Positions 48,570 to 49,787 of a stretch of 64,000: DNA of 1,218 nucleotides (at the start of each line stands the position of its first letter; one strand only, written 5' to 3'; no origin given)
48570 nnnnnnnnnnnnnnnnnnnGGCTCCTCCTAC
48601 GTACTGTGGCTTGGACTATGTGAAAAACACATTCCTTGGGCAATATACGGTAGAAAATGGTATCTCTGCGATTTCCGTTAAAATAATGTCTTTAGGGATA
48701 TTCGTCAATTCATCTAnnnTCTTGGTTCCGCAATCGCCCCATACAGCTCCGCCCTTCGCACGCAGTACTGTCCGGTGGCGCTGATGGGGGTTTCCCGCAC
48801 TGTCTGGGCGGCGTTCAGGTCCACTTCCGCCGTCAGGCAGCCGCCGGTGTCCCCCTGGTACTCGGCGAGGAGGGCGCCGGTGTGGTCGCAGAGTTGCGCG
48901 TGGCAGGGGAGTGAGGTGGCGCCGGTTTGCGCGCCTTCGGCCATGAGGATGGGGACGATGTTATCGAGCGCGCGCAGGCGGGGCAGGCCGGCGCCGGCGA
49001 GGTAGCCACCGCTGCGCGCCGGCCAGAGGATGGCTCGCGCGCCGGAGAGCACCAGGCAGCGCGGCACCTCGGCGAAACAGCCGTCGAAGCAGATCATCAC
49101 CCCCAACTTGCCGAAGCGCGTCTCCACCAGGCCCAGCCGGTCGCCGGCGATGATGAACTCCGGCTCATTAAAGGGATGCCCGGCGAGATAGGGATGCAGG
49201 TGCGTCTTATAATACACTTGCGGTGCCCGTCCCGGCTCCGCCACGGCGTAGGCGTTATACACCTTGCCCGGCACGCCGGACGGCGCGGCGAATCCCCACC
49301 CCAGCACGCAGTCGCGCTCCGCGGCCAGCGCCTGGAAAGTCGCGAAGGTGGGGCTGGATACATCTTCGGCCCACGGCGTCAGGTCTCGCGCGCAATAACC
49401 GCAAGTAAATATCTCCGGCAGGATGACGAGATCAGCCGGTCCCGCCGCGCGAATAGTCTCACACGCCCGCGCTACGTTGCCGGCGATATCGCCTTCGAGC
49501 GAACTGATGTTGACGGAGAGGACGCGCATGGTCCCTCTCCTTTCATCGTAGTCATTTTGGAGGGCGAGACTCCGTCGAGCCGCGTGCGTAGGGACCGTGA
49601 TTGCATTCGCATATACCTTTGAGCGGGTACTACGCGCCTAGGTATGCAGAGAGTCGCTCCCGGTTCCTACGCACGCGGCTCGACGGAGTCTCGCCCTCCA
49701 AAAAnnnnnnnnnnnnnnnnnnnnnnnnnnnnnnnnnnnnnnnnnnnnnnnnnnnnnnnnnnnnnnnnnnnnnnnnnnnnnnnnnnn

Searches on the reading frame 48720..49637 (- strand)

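Call 13: search_protein_families(library=pfam, proteins=[window:48720-49637:-])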
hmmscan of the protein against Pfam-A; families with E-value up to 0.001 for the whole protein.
window:48720-49637:- (306 aa): 1 family
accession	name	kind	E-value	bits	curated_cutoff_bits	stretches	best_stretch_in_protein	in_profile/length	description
PF00795.27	CN_hydrolase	-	1.6e-29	103.5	23.2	1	42-281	5-255/256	Carbon-nitrogen hydrolase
